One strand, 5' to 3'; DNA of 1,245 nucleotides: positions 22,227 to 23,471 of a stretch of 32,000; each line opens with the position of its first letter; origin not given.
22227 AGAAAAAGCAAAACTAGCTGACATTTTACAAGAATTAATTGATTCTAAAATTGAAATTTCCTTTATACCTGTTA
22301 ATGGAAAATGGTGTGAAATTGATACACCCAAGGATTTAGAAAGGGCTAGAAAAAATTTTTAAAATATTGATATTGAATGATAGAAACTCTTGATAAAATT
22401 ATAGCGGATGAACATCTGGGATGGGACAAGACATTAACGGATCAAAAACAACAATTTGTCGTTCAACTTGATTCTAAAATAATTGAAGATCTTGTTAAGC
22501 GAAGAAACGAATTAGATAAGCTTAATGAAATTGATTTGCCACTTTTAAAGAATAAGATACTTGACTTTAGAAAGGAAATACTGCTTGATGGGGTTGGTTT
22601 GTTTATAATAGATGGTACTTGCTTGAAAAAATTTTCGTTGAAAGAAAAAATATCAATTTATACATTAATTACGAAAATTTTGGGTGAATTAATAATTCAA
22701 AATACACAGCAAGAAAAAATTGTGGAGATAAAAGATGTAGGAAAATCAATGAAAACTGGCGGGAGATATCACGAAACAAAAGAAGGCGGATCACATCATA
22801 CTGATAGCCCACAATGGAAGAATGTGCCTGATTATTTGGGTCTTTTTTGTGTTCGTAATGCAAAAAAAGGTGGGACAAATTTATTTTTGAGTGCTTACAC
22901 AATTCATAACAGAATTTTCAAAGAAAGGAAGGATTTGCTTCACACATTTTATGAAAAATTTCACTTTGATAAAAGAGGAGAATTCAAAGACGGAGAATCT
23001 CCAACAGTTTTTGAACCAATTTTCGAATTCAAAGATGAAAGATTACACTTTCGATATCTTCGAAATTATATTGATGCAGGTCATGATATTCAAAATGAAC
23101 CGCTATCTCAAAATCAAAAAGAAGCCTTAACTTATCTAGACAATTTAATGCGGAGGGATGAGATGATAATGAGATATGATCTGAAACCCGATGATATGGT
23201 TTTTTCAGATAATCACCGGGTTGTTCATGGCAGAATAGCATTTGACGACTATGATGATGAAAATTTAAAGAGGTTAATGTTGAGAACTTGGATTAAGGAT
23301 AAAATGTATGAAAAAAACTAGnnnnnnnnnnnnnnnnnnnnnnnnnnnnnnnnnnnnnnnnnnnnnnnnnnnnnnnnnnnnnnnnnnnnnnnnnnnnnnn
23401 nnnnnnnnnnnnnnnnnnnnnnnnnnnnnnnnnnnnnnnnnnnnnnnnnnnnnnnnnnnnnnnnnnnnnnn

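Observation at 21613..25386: Uncharacterised operon: LicC-like nucleotidyltransferase + Fe(II)/2OG oxygenase + B12-type radical SAM enzyme, a Fom1/Fom3-like tailoring module for a nucleotide-linked phosphonate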

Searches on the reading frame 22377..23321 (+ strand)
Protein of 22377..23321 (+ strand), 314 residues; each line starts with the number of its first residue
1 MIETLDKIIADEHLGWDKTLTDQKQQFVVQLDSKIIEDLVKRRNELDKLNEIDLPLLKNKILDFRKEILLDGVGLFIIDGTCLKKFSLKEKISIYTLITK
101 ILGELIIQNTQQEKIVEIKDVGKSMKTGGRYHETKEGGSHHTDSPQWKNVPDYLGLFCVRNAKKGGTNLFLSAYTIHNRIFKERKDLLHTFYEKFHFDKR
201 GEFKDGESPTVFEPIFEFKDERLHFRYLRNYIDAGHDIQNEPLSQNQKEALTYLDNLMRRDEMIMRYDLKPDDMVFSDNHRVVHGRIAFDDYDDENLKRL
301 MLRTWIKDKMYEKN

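Call 3: search_protein_families(library=pfam, proteins=[window:22377-23321:+], max_evalue=0.01)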
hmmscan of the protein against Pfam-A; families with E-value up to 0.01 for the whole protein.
window:22377-23321:+ (314 aa): 2 families
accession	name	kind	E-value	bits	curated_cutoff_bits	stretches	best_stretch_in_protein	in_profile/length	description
PF02668.22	TauD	-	1.5e-29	104.2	27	1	70-305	34-267/267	Taurine catabolism dioxygenase TauD, TfdA family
PF08943.16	CsiD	-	0.0018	18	27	1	239-303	227-289/294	CsiD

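Call 6: search_protein_families(library=ncbifam, proteins=[window:22377-23321:+], max_evalue=0.01)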
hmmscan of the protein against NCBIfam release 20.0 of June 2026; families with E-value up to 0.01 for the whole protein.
window:22377-23321:+ (314 aa): 8 families
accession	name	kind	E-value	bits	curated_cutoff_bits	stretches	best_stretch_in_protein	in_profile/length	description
NF049936.1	TriMthamethphnDioxTmpA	equivalog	1.2e-12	47.3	400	1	134-291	181-338/366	2-trimethylaminoethylphosphonate dioxygenase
NF041363.1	GntD_guanitoxin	equivalog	4e-12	46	345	2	245-301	261-321/341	guanitoxin biosynthesis L-enduracididine beta-hydroxylase GntD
TIGR02409.1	carnitine_bodg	equivalog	2.8e-11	43.1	414.75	1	137-291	186-340/366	gamma-butyrobetaine dioxygenase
TIGR02410.1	carnitine_TMLD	equivalog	2.2e-09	37.3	268.3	1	137-290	178-338/362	trimethyllysine dioxygenase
TIGR03946.1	viomycin_VioC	equivalog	1.6e-08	34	418.6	1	95-302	96-314/333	arginine beta-hydroxylase, Fe(II)/alpha-ketoglutarate-dependent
NF043003.1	ClavSyn_CS1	equivalog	0.00016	21.3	450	1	140-310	131-296/312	clavaminate synthase Cs1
NF002814.1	PRK02963.1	equivalog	0.0023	17.2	333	1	210-303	221-305/311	glutarate dioxygenase GlaH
NF007104.0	PRK09553.1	equivalog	0.0051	16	313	1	235-307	205-274/282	taurine dioxygenase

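Call 12: search_solved_structures(query=window:22377-23318:+, max_evalue=0.01)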
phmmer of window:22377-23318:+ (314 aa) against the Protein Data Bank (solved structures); distinct sequences matched with E-value up to 0.01: 6.
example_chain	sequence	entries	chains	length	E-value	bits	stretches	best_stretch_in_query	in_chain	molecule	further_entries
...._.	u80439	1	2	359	1.7e-25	93.2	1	16-307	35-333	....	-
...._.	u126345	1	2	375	1.6e-16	63.6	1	75-306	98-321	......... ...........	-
6npb_A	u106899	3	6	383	0.00019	24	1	137-290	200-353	TmpA, 2-trimethylaminoethylphosphonate hydroxylase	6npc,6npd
4bg1_A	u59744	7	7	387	0.0028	20.2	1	139-290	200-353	GAMMA-BUTYROBETAINE DIOXYGENASE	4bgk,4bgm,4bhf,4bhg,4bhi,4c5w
3ms5_A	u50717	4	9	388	0.0028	20.2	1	139-290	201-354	Gamma-butyrobetaine dioxygenase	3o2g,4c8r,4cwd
3n6w_A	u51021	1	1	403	0.003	20.1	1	139-290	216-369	Gamma-butyrobetaine dioxygenase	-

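Call 73: search_solved_structures(query=window:22377-23318:+, max_evalue=1e-10, show_alignments=2)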
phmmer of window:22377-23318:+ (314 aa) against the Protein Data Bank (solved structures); distinct sequences matched with E-value up to 1e-10: 2.
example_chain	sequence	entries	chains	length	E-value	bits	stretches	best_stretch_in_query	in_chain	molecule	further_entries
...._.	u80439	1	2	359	1.7e-25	93.2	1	16-307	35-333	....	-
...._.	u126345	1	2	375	1.6e-16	63.6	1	75-306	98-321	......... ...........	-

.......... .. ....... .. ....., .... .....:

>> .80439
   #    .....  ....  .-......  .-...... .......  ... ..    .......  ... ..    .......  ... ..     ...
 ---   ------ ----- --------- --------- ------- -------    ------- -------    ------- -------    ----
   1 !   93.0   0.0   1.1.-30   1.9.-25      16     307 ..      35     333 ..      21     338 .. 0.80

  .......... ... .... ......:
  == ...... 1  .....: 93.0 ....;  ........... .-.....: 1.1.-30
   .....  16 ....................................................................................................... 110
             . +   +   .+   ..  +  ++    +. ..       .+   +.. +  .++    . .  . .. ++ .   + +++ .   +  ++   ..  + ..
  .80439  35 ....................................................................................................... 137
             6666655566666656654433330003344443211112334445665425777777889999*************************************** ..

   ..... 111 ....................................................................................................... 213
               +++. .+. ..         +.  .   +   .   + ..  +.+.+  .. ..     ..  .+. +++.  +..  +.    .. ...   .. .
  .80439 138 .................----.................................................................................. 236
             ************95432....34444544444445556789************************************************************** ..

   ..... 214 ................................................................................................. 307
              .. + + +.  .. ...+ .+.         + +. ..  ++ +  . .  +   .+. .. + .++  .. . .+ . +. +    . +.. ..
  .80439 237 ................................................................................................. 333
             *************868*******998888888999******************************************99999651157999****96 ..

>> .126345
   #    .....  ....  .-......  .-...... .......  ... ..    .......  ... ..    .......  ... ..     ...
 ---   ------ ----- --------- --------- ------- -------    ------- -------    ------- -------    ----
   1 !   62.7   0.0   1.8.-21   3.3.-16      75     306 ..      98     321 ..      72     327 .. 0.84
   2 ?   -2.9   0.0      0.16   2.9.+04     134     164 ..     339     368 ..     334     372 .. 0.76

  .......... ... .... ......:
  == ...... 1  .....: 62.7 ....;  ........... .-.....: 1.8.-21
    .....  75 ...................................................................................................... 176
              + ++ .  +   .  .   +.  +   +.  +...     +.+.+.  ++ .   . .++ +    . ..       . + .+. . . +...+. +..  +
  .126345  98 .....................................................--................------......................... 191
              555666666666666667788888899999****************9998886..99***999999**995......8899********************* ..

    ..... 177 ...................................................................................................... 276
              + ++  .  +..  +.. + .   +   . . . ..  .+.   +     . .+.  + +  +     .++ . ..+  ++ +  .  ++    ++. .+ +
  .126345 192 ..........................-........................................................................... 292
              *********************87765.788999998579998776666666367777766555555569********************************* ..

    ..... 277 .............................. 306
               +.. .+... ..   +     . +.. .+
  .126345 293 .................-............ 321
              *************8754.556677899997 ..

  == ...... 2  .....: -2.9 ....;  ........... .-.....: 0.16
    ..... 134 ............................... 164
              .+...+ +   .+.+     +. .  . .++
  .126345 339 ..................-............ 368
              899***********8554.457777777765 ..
